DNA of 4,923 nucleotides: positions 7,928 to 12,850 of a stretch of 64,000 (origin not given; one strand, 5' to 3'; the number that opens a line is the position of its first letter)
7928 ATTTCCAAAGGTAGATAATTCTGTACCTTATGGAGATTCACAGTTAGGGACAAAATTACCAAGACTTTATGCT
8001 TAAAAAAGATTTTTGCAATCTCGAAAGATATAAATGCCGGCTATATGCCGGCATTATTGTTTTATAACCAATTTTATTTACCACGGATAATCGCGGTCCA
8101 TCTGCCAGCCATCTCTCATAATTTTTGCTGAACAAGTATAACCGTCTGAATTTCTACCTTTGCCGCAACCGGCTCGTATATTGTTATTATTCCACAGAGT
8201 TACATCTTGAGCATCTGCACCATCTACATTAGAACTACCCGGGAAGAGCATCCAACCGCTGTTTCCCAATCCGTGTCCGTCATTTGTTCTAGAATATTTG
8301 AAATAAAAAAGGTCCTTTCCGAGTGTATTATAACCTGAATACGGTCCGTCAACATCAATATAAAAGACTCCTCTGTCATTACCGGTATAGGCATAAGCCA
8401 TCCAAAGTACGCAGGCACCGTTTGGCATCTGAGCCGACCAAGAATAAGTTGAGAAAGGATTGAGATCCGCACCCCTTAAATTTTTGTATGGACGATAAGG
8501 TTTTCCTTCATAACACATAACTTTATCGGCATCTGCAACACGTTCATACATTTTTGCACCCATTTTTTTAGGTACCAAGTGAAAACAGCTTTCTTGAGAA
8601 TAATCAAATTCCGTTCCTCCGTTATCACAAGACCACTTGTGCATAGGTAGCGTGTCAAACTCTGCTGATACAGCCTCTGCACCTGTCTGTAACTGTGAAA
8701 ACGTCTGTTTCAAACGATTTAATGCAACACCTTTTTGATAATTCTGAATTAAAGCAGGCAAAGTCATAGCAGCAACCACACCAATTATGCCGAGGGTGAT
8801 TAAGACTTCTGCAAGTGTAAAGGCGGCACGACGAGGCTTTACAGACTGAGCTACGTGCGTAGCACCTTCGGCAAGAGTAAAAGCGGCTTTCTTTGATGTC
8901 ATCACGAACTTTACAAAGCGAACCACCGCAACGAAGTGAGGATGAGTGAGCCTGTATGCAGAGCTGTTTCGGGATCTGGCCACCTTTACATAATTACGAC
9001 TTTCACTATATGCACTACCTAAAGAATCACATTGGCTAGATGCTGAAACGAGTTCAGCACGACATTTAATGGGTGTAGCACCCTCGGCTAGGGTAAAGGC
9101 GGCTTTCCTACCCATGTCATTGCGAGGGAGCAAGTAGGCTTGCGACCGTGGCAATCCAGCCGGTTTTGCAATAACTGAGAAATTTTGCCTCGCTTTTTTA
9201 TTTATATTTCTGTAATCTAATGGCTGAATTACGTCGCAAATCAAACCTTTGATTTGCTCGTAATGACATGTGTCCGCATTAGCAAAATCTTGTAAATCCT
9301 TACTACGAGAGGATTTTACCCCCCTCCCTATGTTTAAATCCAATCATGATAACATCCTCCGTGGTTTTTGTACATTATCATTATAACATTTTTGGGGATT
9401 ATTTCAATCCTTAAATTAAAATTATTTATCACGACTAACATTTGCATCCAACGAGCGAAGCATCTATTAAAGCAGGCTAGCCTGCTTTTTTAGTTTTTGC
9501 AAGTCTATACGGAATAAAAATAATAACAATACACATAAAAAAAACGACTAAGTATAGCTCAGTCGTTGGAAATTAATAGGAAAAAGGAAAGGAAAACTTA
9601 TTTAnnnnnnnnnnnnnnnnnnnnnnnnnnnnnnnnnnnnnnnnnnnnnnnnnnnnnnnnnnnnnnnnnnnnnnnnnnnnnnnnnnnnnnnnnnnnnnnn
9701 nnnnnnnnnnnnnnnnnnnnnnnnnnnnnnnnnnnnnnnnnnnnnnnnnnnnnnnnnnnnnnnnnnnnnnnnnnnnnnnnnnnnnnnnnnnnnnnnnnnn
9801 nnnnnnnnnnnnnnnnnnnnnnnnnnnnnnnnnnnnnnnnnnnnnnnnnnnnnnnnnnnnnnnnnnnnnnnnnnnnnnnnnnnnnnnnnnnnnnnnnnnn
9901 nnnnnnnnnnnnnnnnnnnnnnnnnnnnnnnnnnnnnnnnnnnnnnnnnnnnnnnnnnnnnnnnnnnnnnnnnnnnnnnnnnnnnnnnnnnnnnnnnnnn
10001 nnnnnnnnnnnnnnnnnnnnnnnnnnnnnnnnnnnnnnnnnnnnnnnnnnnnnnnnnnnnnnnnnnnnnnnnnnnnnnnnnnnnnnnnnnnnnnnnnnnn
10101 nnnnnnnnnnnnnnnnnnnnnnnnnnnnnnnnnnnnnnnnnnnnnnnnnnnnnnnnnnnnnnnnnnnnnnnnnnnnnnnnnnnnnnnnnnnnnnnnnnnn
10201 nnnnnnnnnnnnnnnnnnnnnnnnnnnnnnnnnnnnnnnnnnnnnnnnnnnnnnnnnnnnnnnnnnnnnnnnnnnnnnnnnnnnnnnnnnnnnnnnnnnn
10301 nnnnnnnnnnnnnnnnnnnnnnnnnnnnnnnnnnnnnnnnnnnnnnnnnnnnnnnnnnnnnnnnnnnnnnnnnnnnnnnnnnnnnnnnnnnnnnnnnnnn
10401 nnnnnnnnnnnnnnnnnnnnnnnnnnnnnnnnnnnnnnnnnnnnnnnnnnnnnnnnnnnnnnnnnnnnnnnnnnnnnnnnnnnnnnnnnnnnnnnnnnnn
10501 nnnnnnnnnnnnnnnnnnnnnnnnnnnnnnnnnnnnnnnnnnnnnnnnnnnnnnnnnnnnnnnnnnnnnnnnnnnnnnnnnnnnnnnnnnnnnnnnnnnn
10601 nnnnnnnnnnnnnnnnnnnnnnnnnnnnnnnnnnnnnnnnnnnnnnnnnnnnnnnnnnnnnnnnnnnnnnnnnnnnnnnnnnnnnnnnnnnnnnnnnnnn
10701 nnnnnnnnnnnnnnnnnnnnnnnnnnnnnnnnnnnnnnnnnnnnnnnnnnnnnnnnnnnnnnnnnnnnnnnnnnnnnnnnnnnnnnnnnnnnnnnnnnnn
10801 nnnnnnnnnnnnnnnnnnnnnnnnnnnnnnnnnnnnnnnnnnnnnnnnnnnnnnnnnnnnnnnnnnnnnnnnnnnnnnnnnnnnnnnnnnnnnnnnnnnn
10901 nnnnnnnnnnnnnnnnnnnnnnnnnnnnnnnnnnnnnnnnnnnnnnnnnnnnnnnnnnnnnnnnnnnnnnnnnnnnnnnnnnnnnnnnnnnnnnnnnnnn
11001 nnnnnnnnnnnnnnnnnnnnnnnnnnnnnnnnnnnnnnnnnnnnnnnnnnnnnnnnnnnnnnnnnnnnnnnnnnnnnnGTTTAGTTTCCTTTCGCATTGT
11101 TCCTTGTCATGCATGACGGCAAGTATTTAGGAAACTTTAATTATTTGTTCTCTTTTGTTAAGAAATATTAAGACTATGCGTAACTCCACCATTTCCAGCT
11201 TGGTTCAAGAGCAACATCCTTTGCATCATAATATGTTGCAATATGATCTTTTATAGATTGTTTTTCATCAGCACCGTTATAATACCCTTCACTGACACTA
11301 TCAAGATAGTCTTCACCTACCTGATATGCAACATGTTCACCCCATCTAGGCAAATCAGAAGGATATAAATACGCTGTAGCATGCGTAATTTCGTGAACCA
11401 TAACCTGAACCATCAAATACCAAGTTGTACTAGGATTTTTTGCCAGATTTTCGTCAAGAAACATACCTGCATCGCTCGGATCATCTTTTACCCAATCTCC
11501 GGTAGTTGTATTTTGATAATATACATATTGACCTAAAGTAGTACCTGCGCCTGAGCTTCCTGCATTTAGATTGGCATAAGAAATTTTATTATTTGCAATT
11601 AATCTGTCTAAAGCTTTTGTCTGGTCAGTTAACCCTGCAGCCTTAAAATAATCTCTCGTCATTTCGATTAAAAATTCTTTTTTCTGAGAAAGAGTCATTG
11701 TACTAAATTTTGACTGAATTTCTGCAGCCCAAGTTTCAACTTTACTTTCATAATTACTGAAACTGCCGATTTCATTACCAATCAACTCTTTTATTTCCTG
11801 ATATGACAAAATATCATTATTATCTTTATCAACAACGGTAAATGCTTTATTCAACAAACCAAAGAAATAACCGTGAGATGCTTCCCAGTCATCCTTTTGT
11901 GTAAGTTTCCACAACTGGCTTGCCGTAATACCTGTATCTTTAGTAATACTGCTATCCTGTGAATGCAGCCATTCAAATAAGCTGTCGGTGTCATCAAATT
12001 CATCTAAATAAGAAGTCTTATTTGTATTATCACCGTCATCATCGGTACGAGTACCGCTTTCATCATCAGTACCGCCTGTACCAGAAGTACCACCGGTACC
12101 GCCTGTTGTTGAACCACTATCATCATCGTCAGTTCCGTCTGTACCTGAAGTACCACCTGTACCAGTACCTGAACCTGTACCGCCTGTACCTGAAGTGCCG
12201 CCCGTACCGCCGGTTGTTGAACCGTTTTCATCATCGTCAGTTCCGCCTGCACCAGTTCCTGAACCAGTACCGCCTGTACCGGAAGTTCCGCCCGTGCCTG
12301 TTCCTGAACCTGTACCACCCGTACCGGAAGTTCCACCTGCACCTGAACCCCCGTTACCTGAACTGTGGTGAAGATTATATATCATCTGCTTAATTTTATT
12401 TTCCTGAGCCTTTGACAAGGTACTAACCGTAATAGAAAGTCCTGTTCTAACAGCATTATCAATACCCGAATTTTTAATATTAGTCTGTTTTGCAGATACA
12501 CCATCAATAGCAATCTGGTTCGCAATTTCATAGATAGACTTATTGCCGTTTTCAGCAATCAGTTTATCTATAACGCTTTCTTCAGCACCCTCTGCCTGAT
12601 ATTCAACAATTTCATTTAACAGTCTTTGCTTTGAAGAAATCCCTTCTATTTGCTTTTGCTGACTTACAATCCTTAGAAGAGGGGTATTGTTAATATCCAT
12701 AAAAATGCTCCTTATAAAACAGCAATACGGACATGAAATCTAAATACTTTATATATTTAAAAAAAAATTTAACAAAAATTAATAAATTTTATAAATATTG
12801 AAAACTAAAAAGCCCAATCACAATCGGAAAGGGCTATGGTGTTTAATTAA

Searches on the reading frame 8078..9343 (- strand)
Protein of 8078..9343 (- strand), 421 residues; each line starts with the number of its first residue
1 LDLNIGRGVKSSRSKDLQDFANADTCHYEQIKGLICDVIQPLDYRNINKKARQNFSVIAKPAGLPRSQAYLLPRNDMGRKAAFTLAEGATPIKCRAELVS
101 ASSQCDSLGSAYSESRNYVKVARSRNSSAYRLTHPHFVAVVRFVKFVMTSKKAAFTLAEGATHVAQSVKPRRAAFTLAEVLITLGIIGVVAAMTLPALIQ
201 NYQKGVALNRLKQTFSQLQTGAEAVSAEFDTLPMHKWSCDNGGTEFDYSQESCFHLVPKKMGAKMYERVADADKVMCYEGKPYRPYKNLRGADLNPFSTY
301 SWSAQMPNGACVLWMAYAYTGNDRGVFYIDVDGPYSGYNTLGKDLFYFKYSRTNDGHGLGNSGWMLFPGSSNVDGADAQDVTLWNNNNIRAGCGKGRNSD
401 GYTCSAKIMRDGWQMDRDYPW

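Call 54: search_protein_families(library=pfam, proteins=[window:8078-9343:-], max_evalue=0.00001)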
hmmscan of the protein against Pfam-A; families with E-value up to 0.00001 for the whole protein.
window:8078-9343:- (421 aa): 1 family
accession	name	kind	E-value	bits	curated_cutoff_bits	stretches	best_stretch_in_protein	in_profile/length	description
PF07963.17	N_methyl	-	2e-06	27.6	21.2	0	171-194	3-26/27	Prokaryotic N-terminal methylation motif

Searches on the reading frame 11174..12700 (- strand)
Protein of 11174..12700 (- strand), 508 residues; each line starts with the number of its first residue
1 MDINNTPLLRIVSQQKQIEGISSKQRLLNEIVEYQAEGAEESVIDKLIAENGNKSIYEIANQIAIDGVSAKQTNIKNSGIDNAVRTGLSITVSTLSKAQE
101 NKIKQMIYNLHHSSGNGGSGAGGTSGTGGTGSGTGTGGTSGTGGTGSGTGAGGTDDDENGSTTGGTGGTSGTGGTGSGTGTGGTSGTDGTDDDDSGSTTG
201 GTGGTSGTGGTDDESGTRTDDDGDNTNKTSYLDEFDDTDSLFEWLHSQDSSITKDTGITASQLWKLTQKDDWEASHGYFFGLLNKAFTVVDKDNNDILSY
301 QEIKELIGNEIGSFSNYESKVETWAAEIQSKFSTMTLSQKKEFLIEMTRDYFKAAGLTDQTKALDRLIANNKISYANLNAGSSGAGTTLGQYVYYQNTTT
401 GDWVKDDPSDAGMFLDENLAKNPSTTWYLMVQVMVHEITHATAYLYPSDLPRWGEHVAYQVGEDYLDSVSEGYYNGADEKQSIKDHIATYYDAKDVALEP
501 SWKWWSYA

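Call 6: search_protein_families(library=pfam, proteins=[window:11174-12700:-], max_evalue=0.1)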
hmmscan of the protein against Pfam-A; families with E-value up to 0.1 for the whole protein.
window:11174-12700:- (508 aa): 3 families
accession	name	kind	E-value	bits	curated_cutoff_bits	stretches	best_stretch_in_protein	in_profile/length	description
PF00036.39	EF-hand_1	-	0.011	15.7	25.4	1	283-307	2-26/29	EF hand domain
PF13405.12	EF-hand_6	-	0.02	15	25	1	283-307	2-26/30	EF-hand domain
PF08367.16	M16C_assoc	-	0.048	13.3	25.3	1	281-377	116-212/252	Peptidase M16C associated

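Call 16: search_protein_families(library=ncbifam, proteins=[window:11174-12700:-], max_evalue=1)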
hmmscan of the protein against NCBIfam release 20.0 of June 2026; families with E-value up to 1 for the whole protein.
window:11174-12700:- (508 aa): 0 families
